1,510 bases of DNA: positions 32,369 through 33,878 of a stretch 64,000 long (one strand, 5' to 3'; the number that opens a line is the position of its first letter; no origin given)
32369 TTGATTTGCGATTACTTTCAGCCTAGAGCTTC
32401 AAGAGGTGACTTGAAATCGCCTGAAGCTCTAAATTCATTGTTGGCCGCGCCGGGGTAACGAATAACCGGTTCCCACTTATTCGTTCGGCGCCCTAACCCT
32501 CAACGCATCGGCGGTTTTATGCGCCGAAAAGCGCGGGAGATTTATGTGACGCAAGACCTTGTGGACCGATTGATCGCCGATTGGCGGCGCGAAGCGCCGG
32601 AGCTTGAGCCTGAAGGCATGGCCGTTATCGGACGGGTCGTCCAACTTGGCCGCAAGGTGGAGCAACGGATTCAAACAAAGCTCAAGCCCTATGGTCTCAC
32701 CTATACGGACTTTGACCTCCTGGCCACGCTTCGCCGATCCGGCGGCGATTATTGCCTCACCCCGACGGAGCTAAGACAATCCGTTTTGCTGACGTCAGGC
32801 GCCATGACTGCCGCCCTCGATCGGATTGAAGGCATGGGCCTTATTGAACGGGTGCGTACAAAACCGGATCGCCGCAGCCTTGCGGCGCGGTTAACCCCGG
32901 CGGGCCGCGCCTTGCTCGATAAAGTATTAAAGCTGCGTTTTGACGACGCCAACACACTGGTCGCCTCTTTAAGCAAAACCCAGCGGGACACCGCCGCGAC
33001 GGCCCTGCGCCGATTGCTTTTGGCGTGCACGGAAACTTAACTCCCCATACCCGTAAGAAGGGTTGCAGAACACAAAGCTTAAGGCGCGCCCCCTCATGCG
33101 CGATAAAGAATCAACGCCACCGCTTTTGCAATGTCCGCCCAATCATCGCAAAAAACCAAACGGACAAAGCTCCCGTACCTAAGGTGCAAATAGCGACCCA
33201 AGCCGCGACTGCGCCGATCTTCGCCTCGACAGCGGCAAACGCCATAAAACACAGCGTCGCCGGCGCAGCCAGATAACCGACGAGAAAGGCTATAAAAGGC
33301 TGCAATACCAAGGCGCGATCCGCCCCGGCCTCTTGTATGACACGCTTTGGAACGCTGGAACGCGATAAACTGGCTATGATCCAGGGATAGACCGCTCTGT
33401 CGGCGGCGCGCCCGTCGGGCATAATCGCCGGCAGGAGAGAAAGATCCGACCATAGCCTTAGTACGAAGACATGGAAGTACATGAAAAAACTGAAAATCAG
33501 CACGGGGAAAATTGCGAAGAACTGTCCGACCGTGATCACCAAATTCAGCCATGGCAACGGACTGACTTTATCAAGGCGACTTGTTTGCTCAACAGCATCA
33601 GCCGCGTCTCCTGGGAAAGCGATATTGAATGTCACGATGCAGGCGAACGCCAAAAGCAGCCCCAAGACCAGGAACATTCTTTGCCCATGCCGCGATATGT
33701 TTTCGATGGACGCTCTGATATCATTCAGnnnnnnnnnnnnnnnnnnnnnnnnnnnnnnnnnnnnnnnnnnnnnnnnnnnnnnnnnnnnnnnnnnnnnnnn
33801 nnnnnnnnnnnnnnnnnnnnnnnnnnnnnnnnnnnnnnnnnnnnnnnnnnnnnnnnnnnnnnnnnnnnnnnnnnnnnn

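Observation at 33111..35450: AT-rich giant pentapeptide-repeat protein fused to a C-terminal multi-TM domain, with a non-ATG start, directly downstream of zur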

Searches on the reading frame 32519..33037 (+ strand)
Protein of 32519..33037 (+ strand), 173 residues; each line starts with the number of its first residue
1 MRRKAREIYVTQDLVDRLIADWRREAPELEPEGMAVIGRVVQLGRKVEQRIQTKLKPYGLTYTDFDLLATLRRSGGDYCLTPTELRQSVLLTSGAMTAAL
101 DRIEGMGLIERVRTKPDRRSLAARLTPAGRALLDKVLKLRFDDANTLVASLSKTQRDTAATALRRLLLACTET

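Call 4: search_protein_families(library=pfam, proteins=[window:32519-33037:+], max_evalue=0.1)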
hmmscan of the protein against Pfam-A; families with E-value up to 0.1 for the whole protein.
window:32519-33037:+ (173 aa): 5 families
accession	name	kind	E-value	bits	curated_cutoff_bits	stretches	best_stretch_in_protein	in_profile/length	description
PF12802.13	MarR_2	-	1.3e-12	48.1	27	1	58-120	1-61/61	MarR family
PF01047.28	MarR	-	3.4e-09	36.9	24.6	1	60-120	1-58/59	MarR family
PF22381.2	Staph_reg_Sar_Rot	-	8.5e-07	29.4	27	1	51-135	3-84/85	Transcriptional regulator SarA/Rot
PF13601.12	HTH_34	-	0.0003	21.3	27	1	80-137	15-73/80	Winged helix DNA-binding domain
PF13463.12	HTH_27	-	0.00073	20.2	22.2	1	83-129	22-68/68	Winged helix DNA-binding domain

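Call 5: search_protein_families(library=ncbifam, proteins=[window:32519-33037:+], max_evalue=0.1)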
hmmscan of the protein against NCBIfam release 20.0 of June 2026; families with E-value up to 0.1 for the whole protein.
window:32519-33037:+ (173 aa): 17 families
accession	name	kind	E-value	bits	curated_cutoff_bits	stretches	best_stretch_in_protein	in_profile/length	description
NF008565.1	PRK11512.1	equivalog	3.2e-12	46.7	240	1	36-143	13-118/144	multiple antibiotic resistance transcriptional regulator MarR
NF008122.0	PRK10870.1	equivalog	1.4e-10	41.1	157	1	46-168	39-160/176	transcriptional repressor MprA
NF045593.1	bilirub_TF_BilQ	equivalog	7.8e-09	35.3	125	1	41-166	9-131/135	bilirubin utilization transcriptional regulator BilQ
NF050133.1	TransRegFabT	equivalog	9.5e-08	32.4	200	1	75-165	39-129/138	fatty acid biosynthesis transcriptional regulator FabT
TIGR02337.1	HpaR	equivalog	1.2e-06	28.4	121.2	1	55-138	21-101/130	homoprotocatechuate degradation operon regulator HpaR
NF052638.1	TransRegOhrRVib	equivalog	4.6e-06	26.4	200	1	60-138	35-110/141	transcriptional regulator OhrR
NF002926.0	PRK03573.1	equivalog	4.9e-06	26.5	120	1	39-160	11-127/144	transcriptional regulator SlyA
NF047395.1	TransRegLtdR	equivalog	1.8e-05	24.5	250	1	36-166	23-154/166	transcriptional regulator LdtR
NF052438.1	TransRegRv0880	equivalog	2e-05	24.4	220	1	40-163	16-132/143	Rv0880 family HTH-type transcriptional regulator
NF053777.1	Saro0803TransReg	equivalog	0.00043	20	200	1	83-154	55-126/140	Saro_0803 family transcriptional regulator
TIGR04472.1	reg_rSAM_mob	hypoth_equivalog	0.0037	17.3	240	1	87-135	53-101/141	radical SAM mobile pair system MarR family transcriptional regulator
NF040939.2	trans_reg_lrs14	equivalog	0.012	15.6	90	1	57-115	16-72/103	Lrs14 family HTH-type transcriptional regulator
NF010349.0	PRK13777.1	equivalog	0.018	14.4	153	1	43-151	27-131/190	HTH-type transcriptional regulator Hpr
NF041230.1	BagL_FevM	exception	0.033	14.2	230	1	60-135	38-110/145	MarR family transcriptional regulator BagL/FevM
TIGR01889.1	Staph_reg_Sar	paralog_domain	0.035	14.4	62.6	1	56-136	19-100/109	staphylococcal accessory regulator family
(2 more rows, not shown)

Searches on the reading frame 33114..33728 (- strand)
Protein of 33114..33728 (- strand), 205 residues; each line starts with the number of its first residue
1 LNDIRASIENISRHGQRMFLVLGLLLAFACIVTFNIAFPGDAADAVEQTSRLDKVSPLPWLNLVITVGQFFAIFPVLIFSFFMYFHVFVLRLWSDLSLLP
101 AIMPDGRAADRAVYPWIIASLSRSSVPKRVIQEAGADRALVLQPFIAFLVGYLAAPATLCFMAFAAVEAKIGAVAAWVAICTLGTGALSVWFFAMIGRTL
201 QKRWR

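Call 69: search_dna_similar(query=window:33114-33728:-, collection=plasmids, mode=protein, max_evalue=0.001, max_rows=15)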
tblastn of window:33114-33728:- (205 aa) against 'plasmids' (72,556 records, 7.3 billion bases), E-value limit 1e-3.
Records with a match: 1; places in all: 2; records where one place covers at least 80% of the query: 0.
Best place of each record, by identity: <60% 1.
By first word of the organism name: Salinibacter 1.
By predicted mobility (MOB-suite, as given by PLSDB): non-mobilizable 1.
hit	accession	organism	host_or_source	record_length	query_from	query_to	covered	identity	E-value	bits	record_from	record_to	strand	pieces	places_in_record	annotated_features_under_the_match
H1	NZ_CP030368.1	Salinibacter ruber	-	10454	77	161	41%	33.3%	3e-6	54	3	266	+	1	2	none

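Call 70: search_dna_similar(query=window:33114-33728:-, collection=phages, mode=protein, max_evalue=0.001, max_rows=15)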
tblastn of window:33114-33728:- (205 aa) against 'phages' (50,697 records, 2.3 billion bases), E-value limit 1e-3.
No match.
